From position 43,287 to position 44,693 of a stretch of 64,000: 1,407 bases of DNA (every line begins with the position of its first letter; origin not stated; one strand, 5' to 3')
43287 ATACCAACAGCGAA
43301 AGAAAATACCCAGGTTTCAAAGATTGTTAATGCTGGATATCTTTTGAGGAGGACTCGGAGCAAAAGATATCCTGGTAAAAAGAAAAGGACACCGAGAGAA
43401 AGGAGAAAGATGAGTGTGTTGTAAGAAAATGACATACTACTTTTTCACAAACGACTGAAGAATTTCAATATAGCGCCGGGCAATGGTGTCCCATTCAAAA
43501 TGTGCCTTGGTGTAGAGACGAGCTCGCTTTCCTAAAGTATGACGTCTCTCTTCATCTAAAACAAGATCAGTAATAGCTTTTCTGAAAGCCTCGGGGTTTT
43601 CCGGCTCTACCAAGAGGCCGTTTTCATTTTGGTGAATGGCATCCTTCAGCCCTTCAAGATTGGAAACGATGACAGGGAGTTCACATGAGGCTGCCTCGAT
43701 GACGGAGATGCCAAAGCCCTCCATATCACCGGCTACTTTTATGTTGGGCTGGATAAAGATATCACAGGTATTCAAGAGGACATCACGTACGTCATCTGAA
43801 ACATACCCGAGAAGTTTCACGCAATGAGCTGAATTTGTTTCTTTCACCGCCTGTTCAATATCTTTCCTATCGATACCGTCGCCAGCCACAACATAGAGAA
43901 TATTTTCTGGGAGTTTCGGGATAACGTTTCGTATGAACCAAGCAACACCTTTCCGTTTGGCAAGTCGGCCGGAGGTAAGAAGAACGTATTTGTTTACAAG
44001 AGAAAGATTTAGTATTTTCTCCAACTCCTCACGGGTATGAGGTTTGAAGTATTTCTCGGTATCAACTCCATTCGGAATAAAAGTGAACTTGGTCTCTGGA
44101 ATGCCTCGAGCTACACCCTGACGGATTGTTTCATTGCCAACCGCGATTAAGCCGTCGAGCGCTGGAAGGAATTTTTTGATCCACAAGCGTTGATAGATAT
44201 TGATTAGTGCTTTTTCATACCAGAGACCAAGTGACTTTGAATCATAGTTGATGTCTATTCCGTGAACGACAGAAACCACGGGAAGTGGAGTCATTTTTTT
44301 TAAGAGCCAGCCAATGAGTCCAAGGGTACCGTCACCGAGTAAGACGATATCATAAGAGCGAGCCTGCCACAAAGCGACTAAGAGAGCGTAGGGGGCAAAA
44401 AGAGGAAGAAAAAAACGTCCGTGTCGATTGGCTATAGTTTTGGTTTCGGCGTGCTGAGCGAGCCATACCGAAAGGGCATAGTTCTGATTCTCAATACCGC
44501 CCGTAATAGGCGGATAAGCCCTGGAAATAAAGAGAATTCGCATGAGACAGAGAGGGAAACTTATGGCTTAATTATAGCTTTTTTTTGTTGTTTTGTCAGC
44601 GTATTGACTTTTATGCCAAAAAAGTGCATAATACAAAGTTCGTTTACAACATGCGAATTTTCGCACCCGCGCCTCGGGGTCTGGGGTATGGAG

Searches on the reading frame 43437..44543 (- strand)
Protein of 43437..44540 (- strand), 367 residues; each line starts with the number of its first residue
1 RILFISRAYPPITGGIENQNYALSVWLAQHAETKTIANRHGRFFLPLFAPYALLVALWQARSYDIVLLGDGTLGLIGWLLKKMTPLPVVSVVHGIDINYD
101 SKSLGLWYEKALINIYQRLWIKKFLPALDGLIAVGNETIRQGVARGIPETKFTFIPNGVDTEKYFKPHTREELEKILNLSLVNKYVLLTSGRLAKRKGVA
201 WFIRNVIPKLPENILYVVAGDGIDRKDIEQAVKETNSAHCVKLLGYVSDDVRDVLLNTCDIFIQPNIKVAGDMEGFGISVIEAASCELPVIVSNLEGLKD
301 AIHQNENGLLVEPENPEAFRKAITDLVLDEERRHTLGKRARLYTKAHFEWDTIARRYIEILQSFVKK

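Call 14: search_protein_families(library=pfam, proteins=[window:43437-44540:-], max_evalue=0.001)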
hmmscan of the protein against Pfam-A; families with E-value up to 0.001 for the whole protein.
window:43437-44540:- (367 aa): 6 families
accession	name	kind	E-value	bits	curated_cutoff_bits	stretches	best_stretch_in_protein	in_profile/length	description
PF00534.26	Glycos_transf_1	-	9.9e-35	120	26.4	1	182-341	13-170/172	Glycosyl transferases group 1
PF13692.12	Glyco_trans_1_4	-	2.4e-29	102.9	27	1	185-327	2-140/142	Glycosyl transferases group 1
PF13439.12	Glyco_transf_4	-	3.7e-13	50.3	28.5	1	40-163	50-170/170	Glycosyltransferase Family 4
PF13579.12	Glyco_trans_4_4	-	2.9e-07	31.4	29.7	1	51-158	60-158/158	Glycosyl transferase 4-like domain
PF13524.12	Glyco_trans_1_2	-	4.5e-07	30.4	25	1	257-358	45-143/144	Glycosyl transferase-like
PF20706.3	GT4-conflict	-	2.7e-06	27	26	1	240-355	262-383/385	Family 4 Glycosyltransferase in conflict systems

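Call 52: list_cluster_members(proteins=[window:43437-44540:-, window:45204-46154:-, window:46442-47725:-, window:48465-49613:+, window:49624-51240:+, window:51240-52379:+, window:41465-43432:-, window:20302-21609:+, window:9575-10873:+, window:35945-37411:-])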
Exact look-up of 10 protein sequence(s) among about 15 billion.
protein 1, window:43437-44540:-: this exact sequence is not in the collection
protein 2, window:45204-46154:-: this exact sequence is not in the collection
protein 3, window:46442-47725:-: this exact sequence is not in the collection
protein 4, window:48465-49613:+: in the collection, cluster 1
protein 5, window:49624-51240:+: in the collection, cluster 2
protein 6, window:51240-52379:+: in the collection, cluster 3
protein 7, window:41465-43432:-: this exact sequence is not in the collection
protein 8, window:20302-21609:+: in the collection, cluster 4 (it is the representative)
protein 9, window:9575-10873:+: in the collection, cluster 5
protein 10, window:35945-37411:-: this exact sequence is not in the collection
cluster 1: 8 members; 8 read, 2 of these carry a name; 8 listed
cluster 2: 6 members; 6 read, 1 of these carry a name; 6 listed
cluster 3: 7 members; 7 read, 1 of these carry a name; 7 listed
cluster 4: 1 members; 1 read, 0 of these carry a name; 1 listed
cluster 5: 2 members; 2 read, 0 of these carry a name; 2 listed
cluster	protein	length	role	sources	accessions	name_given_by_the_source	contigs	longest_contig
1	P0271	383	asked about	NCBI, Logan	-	-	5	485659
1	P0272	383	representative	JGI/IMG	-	glycosyltransferase involved in cell wall biosynthesis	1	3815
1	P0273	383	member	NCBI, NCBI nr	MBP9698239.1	MAG: glycosyltransferase family 4 protein [Candidatus Moranbacteria bacterium] | glycosyltransferase family 4 protein [Candidatus Moranbacteria bacterium]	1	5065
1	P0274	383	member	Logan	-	-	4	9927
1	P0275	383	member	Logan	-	-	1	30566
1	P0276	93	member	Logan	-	-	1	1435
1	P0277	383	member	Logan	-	-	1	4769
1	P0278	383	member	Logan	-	-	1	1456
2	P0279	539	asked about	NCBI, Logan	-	-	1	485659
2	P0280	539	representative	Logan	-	-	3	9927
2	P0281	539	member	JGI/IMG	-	O-antigen ligase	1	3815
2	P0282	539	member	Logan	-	-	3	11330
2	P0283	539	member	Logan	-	-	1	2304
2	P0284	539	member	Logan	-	-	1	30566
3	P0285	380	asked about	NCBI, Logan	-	-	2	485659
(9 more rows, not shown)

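Call 53: find_encoding_contigs(protein=P0275, flank=10000, max_places=4)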
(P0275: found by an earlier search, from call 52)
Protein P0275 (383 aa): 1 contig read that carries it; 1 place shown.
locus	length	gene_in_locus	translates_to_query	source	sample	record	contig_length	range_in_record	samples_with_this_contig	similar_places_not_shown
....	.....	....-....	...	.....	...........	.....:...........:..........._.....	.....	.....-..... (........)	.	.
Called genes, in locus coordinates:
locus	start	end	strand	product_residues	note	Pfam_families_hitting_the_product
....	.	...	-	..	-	?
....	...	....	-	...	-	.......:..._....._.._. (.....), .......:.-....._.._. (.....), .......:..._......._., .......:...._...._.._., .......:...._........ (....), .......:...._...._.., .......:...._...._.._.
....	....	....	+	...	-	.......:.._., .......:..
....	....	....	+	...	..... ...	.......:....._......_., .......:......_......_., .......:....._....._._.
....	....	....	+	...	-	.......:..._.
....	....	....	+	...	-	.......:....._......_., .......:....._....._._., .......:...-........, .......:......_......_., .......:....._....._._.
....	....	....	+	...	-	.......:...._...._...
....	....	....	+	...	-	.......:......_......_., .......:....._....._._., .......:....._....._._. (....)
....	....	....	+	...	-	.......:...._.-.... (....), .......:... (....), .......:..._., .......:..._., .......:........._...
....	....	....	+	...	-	-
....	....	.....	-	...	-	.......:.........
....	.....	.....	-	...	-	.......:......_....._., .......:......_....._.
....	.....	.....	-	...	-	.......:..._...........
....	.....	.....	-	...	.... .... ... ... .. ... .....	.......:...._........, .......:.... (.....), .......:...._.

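Call 54: list_cluster_members(proteins=[window:43440-44543:-, window:45207-46157:-, window:46196-46438:-, window:46445-47728:-, window:41468-43435:-, window:41109-41468:-])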
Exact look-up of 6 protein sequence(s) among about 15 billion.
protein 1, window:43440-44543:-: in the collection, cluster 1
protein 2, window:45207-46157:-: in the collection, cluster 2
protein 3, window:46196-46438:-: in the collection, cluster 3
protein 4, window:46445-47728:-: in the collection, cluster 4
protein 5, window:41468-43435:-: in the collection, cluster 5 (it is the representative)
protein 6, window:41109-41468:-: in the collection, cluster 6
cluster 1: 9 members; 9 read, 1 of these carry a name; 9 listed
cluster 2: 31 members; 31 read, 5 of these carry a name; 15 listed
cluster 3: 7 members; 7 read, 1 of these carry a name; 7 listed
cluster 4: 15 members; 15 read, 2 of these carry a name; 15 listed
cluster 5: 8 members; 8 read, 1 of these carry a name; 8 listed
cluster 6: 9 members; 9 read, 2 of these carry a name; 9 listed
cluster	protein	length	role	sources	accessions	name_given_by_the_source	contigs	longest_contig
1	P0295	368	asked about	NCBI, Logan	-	-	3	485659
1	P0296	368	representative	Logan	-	-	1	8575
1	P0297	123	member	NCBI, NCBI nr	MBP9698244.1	MAG: glycosyltransferase family 4 protein, partial [Candidatus Moranbacteria bacterium] | glycosyltransferase family 4 protein [Candidatus Moranbacteria bacterium]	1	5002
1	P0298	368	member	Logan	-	-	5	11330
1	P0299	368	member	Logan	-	-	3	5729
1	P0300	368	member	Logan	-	-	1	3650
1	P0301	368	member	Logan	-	-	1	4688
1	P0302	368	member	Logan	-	-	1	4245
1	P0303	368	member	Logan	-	-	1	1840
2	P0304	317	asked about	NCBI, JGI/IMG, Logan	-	glycosyltransferase involved in cell wall biosynthesis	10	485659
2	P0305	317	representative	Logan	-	-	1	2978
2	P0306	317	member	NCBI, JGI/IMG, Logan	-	glycosyltransferase involved in cell wall biosynthesis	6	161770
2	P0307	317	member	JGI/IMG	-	glycosyltransferase involved in cell wall biosynthesis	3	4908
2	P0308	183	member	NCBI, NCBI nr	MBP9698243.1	MAG: glycosyltransferase family 2 protein, partial [Candidatus Moranbacteria bacterium] | glycosyltransferase family 2 protein [Candidatus Moranbacteria bacterium]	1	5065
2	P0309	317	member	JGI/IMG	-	glycosyltransferase involved in cell wall biosynthesis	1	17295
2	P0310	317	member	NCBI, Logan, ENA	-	-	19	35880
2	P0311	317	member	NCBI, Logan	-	-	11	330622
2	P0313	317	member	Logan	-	-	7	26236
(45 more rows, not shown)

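Call 55: find_encoding_contigs(protein=P0296, flank=10000, max_places=4)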
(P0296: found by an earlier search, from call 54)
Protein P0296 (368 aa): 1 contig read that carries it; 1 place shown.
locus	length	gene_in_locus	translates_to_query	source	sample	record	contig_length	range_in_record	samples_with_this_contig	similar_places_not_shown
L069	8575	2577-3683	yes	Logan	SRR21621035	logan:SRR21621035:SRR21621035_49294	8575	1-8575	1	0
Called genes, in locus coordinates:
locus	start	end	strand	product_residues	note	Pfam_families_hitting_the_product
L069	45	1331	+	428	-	PF01210:NAD_Gly3P_dh_N (faint), PF02826:2-Hacid_dh_C (faint), PF03446:NAD_binding_2, PF03721:UDPG_MGDP_dh_N, PF00984:UDPG_MGDP_dh, PF03720:UDPG_MGDP_dh_C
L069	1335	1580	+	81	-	-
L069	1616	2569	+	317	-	PF00535:Glycos_transf_2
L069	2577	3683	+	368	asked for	PF13579:Glyco_trans_4_4 (weak), PF13439:Glyco_transf_4, PF20706:GT4-conflict (weak), PF00534:Glycos_transf_1, PF13692:Glyco_trans_1_4, PF13524:Glyco_trans_1_2 (weak)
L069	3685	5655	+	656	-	-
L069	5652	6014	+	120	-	-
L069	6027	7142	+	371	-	PF00534:Glycos_transf_1, PF13692:Glyco_trans_1_4, PF13524:Glyco_trans_1_2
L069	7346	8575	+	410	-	?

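Call 56: find_encoding_contigs(protein=P0298, flank=10000, max_places=6)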
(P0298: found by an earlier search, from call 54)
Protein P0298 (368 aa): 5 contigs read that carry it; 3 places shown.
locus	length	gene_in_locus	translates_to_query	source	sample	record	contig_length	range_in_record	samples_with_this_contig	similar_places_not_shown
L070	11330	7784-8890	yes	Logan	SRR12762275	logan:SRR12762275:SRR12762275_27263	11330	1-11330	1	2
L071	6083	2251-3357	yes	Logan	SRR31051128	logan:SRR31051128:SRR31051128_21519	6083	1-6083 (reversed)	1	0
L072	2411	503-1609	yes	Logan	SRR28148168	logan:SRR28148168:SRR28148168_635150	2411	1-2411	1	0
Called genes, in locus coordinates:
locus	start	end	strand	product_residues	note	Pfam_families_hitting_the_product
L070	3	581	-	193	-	?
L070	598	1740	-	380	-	PF13439:Glyco_transf_4, PF13579:Glyco_trans_4_4, PF20706:GT4-conflict (weak), PF00534:Glycos_transf_1, PF13692:Glyco_trans_1_4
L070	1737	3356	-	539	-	PF04932:Wzy_C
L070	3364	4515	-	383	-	PF13439:Glyco_transf_4, PF20706:GT4-conflict (weak), PF00534:Glycos_transf_1, PF13692:Glyco_trans_1_4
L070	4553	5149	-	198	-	PF13328:HD_4, PF01966:HD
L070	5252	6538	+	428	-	PF01210:NAD_Gly3P_dh_N (faint), PF02826:2-Hacid_dh_C (faint), PF03446:NAD_binding_2, PF03721:UDPG_MGDP_dh_N, PF00984:UDPG_MGDP_dh, PF03720:UDPG_MGDP_dh_C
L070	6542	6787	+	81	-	-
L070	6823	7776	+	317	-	PF00535:Glycos_transf_2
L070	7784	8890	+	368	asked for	PF13579:Glyco_trans_4_4 (weak), PF13439:Glyco_transf_4, PF20706:GT4-conflict (weak), PF00534:Glycos_transf_1, PF13692:Glyco_trans_1_4, PF13524:Glyco_trans_1_2 (weak)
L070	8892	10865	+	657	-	-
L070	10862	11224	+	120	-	-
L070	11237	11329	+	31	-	?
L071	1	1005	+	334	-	?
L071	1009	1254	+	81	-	-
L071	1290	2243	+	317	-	PF00535:Glycos_transf_2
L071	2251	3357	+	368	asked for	PF13579:Glyco_trans_4_4 (weak), PF13439:Glyco_transf_4, PF20706:GT4-conflict (weak), PF00534:Glycos_transf_1, PF13692:Glyco_trans_1_4, PF13524:Glyco_trans_1_2 (weak)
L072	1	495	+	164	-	?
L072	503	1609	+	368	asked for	PF13579:Glyco_trans_4_4 (weak), PF13439:Glyco_transf_4, PF20706:GT4-conflict (weak), PF00534:Glycos_transf_1, PF13692:Glyco_trans_1_4, PF13524:Glyco_trans_1_2 (weak)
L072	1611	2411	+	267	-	?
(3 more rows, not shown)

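Call 68: find_encoding_contigs(protein=P0311, flank=4000, max_places=8)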
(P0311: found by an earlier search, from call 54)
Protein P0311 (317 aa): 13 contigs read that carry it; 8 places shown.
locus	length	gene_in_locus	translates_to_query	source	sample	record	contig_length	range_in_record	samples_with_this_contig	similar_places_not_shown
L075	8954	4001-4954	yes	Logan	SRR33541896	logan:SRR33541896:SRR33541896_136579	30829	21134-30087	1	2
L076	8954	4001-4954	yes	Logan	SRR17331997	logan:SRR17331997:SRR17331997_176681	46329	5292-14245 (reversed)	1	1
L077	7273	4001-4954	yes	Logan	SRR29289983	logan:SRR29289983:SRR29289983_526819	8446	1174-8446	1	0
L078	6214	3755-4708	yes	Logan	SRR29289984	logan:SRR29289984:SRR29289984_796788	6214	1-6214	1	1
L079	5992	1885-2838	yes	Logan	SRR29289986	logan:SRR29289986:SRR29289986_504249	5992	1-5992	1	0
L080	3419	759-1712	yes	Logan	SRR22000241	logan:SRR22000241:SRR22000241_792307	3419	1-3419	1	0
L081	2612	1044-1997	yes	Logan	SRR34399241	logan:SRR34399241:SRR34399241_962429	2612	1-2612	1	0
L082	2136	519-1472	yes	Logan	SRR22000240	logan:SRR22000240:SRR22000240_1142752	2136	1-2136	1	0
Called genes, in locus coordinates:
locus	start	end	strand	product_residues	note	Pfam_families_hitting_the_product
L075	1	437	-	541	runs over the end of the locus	PF04932:Wzy_C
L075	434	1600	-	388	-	PF13439:Glyco_transf_4, PF00534:Glycos_transf_1, PF13692:Glyco_trans_1_4, PF20706:GT4-conflict, PF13524:Glyco_trans_1_2 (weak)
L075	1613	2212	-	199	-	PF13328:HD_4, PF01966:HD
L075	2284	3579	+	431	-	PF02826:2-Hacid_dh_C (faint), PF03446:NAD_binding_2, PF03721:UDPG_MGDP_dh_N, PF00984:UDPG_MGDP_dh, PF03720:UDPG_MGDP_dh_C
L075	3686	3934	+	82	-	-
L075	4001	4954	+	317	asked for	PF00535:Glycos_transf_2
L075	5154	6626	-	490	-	-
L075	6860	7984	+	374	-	PF13439:Glyco_transf_4, PF00534:Glycos_transf_1, PF13692:Glyco_trans_1_4, PF13524:Glyco_trans_1_2 (weak), PF20706:GT4-conflict (weak)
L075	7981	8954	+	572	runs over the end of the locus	?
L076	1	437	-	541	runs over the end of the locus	PF04932:Wzy_C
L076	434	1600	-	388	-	PF13439:Glyco_transf_4, PF00534:Glycos_transf_1, PF13692:Glyco_trans_1_4, PF20706:GT4-conflict, PF13524:Glyco_trans_1_2 (weak)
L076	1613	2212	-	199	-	PF13328:HD_4, PF01966:HD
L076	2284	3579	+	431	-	PF02826:2-Hacid_dh_C (faint), PF03446:NAD_binding_2, PF03721:UDPG_MGDP_dh_N, PF00984:UDPG_MGDP_dh, PF03720:UDPG_MGDP_dh_C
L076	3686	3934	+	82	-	-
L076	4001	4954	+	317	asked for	PF00535:Glycos_transf_2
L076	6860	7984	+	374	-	PF13439:Glyco_transf_4, PF00534:Glycos_transf_1, PF13692:Glyco_trans_1_4, PF13524:Glyco_trans_1_2 (weak), PF20706:GT4-conflict (weak)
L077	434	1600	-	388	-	PF13439:Glyco_transf_4, PF00534:Glycos_transf_1, PF13692:Glyco_trans_1_4, PF20706:GT4-conflict, PF13524:Glyco_trans_1_2 (weak)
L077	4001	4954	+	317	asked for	PF00535:Glycos_transf_2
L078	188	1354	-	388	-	PF13439:Glyco_transf_4, PF00534:Glycos_transf_1, PF13692:Glyco_trans_1_4, PF20706:GT4-conflict, PF13524:Glyco_trans_1_2 (weak)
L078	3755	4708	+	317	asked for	PF00535:Glycos_transf_2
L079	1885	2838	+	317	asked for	PF00535:Glycos_transf_2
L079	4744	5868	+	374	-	PF13439:Glyco_transf_4, PF00534:Glycos_transf_1, PF13692:Glyco_trans_1_4, PF13524:Glyco_trans_1_2 (weak), PF20706:GT4-conflict (weak)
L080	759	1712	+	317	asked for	PF00535:Glycos_transf_2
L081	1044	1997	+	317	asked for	PF00535:Glycos_transf_2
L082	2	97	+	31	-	?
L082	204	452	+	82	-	-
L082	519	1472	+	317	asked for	PF00535:Glycos_transf_2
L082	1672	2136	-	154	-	?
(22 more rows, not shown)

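Call 69: find_encoding_contigs(protein=P0306, flank=4000, max_places=8)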
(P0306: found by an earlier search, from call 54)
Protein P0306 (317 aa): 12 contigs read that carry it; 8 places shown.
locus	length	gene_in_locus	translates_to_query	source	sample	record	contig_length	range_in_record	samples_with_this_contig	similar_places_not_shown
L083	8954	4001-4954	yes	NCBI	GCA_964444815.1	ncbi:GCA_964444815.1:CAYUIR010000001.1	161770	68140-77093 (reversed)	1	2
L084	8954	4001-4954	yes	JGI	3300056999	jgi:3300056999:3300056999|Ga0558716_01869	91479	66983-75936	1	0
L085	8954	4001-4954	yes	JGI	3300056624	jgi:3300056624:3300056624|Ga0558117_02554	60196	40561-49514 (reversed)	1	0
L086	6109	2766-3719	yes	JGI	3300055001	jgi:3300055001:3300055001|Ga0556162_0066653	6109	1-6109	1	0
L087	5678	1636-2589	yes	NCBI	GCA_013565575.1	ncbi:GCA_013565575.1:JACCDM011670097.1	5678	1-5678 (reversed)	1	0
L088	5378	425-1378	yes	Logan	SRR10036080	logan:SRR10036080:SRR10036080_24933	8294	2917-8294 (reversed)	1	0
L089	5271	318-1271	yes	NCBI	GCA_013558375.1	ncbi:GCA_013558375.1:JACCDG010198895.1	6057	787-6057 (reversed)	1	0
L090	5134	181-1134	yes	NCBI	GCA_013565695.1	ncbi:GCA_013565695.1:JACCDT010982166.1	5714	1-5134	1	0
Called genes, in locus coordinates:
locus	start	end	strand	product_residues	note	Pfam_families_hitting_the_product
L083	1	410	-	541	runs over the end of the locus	PF04932:Wzy_C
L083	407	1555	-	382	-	PF13439:Glyco_transf_4, PF00534:Glycos_transf_1, PF13692:Glyco_trans_1_4, PF20706:GT4-conflict, PF13524:Glyco_trans_1_2 (weak)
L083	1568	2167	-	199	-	PF13328:HD_4, PF01966:HD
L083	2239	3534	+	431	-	PF02826:2-Hacid_dh_C (faint), PF03446:NAD_binding_2, PF03721:UDPG_MGDP_dh_N, PF00984:UDPG_MGDP_dh, PF03720:UDPG_MGDP_dh_C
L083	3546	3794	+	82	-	-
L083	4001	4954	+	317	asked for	PF00535:Glycos_transf_2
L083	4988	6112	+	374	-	PF13439:Glyco_transf_4, PF00534:Glycos_transf_1, PF13692:Glyco_trans_1_4, PF13524:Glyco_trans_1_2 (weak)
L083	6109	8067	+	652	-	-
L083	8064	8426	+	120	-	-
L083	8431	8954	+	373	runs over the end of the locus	PF13439:Glyco_transf_4 (weak), PF13692:Glyco_trans_1_4, PF00534:Glycos_transf_1, PF13524:Glyco_trans_1_2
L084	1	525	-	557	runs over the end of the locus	PF04932:Wzy_C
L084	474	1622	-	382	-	PF13439:Glyco_transf_4, PF00534:Glycos_transf_1, PF13692:Glyco_trans_1_4, PF20706:GT4-conflict, PF13524:Glyco_trans_1_2 (weak)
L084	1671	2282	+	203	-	-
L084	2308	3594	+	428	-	PF02826:2-Hacid_dh_C (faint), PF03446:NAD_binding_2, PF03721:UDPG_MGDP_dh_N, PF00984:UDPG_MGDP_dh, PF03720:UDPG_MGDP_dh_C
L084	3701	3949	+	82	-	-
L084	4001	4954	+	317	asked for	PF00535:Glycos_transf_2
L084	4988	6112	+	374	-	PF13439:Glyco_transf_4, PF00534:Glycos_transf_1, PF13692:Glyco_trans_1_4, PF13524:Glyco_trans_1_2 (weak)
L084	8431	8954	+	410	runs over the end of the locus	PF13439:Glyco_transf_4 (weak), PF13692:Glyco_trans_1_4, PF00534:Glycos_transf_1, PF13524:Glyco_trans_1_2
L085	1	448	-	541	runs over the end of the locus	PF04932:Wzy_C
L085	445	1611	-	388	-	PF13439:Glyco_transf_4, PF00534:Glycos_transf_1, PF13692:Glyco_trans_1_4, PF20706:GT4-conflict, PF13524:Glyco_trans_1_2 (weak)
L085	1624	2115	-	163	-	PF01966:HD, PF13328:HD_4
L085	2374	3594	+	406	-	PF03721:UDPG_MGDP_dh_N, PF00984:UDPG_MGDP_dh, PF03720:UDPG_MGDP_dh_C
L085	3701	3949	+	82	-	-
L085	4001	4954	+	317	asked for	PF00535:Glycos_transf_2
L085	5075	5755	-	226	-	-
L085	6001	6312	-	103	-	-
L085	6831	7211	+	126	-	PF13692:Glyco_trans_1_4, PF00534:Glycos_transf_1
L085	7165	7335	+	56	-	-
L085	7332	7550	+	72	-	-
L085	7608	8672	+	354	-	-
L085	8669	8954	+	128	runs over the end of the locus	-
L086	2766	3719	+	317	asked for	PF00535:Glycos_transf_2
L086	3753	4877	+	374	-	PF13439:Glyco_transf_4, PF00534:Glycos_transf_1, PF13692:Glyco_trans_1_4, PF13524:Glyco_trans_1_2 (weak)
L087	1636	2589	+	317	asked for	PF00535:Glycos_transf_2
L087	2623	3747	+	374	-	PF13439:Glyco_transf_4, PF00534:Glycos_transf_1, PF13692:Glyco_trans_1_4, PF13524:Glyco_trans_1_2 (weak)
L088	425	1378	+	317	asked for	PF00535:Glycos_transf_2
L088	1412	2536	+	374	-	PF13439:Glyco_transf_4, PF00534:Glycos_transf_1, PF13692:Glyco_trans_1_4, PF13524:Glyco_trans_1_2 (weak)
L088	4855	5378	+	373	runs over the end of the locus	PF13439:Glyco_transf_4 (weak), PF13692:Glyco_trans_1_4, PF00534:Glycos_transf_1, PF13524:Glyco_trans_1_2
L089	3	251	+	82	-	?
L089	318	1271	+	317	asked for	PF00535:Glycos_transf_2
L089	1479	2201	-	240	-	-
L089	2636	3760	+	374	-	PF13439:Glyco_transf_4 (weak), PF00534:Glycos_transf_1, PF13692:Glyco_trans_1_4, PF13524:Glyco_trans_1_2 (weak)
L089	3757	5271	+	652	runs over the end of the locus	-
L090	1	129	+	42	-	?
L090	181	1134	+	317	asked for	PF00535:Glycos_transf_2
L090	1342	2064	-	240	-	-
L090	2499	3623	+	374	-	PF13439:Glyco_transf_4 (weak), PF00534:Glycos_transf_1, PF13692:Glyco_trans_1_4, PF13524:Glyco_trans_1_2 (weak)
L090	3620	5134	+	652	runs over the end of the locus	-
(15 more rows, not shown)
